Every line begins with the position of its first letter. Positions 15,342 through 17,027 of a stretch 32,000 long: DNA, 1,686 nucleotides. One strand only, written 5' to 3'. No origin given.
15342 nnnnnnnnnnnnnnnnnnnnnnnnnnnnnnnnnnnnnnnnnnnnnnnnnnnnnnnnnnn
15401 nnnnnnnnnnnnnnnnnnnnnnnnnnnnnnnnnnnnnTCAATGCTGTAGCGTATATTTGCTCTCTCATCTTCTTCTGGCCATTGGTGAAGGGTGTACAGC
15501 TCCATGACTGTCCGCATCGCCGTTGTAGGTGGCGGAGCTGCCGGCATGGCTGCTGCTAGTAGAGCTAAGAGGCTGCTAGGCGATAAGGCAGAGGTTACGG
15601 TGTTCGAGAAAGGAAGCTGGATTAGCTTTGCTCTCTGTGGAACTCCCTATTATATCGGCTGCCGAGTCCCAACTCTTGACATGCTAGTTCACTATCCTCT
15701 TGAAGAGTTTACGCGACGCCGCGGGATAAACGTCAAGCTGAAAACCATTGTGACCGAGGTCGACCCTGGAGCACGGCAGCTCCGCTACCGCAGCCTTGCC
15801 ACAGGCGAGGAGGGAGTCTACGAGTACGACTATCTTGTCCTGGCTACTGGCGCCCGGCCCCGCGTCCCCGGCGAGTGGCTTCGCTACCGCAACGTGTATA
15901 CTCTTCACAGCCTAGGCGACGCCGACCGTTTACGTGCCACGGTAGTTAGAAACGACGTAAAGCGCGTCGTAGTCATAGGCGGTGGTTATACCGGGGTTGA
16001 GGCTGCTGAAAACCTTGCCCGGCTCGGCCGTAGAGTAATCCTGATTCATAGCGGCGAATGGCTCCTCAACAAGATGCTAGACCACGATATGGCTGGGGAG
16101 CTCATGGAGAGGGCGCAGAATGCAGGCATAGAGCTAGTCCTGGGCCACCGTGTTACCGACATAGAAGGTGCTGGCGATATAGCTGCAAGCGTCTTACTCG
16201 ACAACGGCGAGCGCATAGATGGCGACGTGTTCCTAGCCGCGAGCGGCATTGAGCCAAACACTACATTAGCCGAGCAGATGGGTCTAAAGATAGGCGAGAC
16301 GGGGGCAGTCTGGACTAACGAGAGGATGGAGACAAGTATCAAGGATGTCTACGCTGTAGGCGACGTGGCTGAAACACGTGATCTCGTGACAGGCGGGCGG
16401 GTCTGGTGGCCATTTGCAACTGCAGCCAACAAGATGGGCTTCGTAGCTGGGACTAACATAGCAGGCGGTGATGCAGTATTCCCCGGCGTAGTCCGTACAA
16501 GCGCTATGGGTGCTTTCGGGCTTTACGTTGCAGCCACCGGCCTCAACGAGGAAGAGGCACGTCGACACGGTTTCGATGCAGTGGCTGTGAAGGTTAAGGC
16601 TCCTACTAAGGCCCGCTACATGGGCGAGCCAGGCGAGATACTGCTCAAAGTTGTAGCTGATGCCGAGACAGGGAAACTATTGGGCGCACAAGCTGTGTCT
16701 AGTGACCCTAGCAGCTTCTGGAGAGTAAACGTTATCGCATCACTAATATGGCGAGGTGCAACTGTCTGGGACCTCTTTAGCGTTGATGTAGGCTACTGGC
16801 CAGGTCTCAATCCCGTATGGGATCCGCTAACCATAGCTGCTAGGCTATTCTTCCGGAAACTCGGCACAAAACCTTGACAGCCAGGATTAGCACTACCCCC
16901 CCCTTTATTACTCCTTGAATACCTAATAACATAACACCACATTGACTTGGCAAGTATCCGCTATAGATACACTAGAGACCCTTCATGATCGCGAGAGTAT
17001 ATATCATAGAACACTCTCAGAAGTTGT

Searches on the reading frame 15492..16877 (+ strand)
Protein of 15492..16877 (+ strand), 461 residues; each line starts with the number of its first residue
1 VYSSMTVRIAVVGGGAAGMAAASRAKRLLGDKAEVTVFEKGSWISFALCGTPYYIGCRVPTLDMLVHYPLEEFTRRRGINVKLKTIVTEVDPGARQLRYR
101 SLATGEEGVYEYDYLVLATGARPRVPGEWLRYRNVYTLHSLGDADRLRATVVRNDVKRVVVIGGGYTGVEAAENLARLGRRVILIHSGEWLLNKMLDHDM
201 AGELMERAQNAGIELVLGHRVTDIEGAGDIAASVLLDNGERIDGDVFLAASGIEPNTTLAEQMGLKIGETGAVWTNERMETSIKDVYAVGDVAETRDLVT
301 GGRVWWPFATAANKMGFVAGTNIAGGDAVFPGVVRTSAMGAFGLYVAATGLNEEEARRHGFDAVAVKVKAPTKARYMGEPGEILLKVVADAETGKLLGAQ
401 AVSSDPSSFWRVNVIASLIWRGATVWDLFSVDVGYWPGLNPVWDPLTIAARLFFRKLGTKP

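Call 3: search_protein_families(library=pfam, proteins=[window:15492-16877:+], max_evalue=1)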
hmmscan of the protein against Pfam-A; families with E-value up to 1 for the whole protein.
window:15492-16877:+ (461 aa): 23 families
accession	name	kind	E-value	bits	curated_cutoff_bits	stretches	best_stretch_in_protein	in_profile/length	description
PF07992.20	Pyr_redox_2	-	1.8e-63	215.1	26.1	1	8-312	2-287/291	Pyridine nucleotide-disulphide oxidoreductase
PF00070.33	Pyr_redox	-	2.9e-25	89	22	2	158-236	1-79/82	Pyridine nucleotide-disulphide oxidoreductase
PF13738.12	Pyr_redox_3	-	4.5e-19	69.3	30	2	70-290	87-305/305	Pyridine nucleotide-disulphide oxidoreductase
PF02852.28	Pyr_redox_dim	-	4.3e-14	53.1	25.3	1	344-440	9-103/110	Pyridine nucleotide-disulphide oxidoreductase, dimerisation domain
PF01266.30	DAO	-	7.6e-13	49.1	27.9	3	158-188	1-31/353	FAD dependent oxidoreductase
PF03486.20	HI0933_like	-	2.1e-11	44.2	50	2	158-196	2-40/244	HI0933-like protein Rossmann domain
PF12831.13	FAD_oxidored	-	3.7e-08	33.5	27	2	159-191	2-34/416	FAD dependent oxidoreductase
PF00890.30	FAD_binding_2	-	1.6e-07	31.3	20.4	2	9-42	2-32/414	FAD binding domain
PF01134.28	GIDA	-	2.1e-07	30.8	22.1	2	159-186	2-29/391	Glucose inhibited division protein A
PF13450.12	NAD_binding_8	-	4.6e-07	30.5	21.9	2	11-42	1-29/68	NAD(P)-binding Rossmann-like domain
PF13454.12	NAD_binding_9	-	5.6e-07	30.1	21.8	1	10-42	1-33/155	FAD-NAD(P)-binding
PF01262.27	AlaDh_PNT_C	-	1.4e-06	28.4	23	2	157-187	29-59/214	Alanine dehydrogenase/PNT, C-terminal domain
PF04820.20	Trp_halogenase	-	1.8e-06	27.5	21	1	8-40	1-34/458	Tryptophan halogenase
PF13434.12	Lys_Orn_oxgnase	-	6.5e-06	25.9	21.3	1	86-178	117-210/339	L-lysine 6-monooxygenase/L-ornithine 5-monooxygenase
PF13241.12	NAD_binding_7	-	3.3e-05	24.9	22.1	2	8-40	9-38/104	Putative NAD(P)-binding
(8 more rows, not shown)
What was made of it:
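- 15492..16877 (+): Context: Nox/CoA-disulfide-reductase-type flavoprotein (Pyrde_1518), 54 nt downstream. The likely start is ATG 15504. Pfam Pyr_redox_2 1.8e-63 and Pyr_redox_dim (call 3).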
